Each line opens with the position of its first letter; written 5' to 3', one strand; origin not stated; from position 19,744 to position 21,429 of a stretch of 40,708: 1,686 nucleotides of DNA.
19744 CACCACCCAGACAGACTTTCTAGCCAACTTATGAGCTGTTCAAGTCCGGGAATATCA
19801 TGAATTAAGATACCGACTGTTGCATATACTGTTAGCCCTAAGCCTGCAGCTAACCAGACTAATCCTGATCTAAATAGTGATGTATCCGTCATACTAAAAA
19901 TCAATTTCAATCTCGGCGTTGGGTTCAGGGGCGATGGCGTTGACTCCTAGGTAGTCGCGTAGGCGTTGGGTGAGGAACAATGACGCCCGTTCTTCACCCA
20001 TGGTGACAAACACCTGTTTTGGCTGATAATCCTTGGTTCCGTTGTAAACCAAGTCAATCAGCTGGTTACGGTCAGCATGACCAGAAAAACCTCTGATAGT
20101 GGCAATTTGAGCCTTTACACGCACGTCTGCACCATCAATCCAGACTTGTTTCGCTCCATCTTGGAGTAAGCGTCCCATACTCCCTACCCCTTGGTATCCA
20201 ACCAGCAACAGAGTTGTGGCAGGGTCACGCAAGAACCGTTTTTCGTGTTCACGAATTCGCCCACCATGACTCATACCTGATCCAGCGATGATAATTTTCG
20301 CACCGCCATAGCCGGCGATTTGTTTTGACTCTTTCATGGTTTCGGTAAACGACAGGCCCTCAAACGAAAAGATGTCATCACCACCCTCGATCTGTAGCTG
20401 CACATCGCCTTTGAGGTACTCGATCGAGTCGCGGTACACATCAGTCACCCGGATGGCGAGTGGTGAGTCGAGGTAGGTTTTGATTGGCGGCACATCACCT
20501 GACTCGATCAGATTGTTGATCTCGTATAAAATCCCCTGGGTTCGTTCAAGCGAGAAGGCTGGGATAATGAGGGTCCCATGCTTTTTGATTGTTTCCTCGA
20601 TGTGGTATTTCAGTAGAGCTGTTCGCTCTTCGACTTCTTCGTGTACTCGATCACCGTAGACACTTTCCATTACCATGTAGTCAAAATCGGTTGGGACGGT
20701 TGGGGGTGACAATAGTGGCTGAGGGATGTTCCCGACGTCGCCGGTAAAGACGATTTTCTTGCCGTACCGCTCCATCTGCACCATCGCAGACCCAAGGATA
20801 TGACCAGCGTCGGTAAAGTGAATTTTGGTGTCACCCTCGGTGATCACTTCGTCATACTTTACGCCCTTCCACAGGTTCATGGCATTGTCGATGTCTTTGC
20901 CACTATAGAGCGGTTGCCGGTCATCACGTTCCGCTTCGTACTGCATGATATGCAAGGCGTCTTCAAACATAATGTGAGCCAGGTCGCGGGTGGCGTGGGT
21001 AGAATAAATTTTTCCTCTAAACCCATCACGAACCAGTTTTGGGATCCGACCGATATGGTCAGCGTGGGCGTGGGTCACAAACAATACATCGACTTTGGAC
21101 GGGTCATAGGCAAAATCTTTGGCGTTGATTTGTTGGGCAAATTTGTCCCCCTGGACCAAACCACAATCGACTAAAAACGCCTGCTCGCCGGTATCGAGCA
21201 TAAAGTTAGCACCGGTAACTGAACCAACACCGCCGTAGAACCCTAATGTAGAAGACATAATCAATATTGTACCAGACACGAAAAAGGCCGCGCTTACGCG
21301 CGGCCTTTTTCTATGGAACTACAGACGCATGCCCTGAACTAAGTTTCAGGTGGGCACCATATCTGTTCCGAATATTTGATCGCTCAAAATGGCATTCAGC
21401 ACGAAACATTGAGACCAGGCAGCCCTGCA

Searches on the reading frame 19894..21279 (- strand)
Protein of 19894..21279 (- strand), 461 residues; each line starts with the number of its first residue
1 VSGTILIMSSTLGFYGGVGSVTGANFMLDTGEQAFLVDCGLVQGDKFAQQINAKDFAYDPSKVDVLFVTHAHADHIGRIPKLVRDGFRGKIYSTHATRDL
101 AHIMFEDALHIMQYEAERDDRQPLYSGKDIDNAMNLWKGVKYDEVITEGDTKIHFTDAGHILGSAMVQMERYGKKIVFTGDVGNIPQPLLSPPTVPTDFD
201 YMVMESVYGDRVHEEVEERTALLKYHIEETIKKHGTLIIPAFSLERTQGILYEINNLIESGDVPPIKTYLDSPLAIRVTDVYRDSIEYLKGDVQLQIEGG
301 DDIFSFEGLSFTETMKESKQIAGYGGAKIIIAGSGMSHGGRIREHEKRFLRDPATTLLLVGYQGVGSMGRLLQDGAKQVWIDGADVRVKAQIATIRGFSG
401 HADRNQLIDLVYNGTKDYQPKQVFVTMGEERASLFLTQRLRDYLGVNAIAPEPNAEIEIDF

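Call 78: search_protein_families(library=pfam, proteins=[window:19894-21279:-], max_evalue=0.001)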
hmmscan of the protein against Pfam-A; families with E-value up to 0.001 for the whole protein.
window:19894-21279:- (461 aa): 5 families
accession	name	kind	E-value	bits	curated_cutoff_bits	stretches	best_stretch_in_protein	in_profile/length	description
PF10996.14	Beta-Casp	-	7.4e-29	101.2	27.7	1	247-371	1-119/120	Beta-Casp domain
PF00753.33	Lactamase_B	-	6.4e-13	49.5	22.7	1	26-194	9-167/196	Metallo-beta-lactamase superfamily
PF07521.17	RMMBL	-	1.3e-12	48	21.6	1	385-451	1-63/63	Zn-dependent metallo-hydrolase RNA specificity domain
PF16661.11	Lactamase_B_6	-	4.2e-10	39.8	27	1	29-181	3-161/193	Metallo-beta-lactamase superfamily domain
PF12706.13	Lactamase_B_2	-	1.2e-07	31.9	27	1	35-188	3-149/200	Beta-lactamase superfamily domain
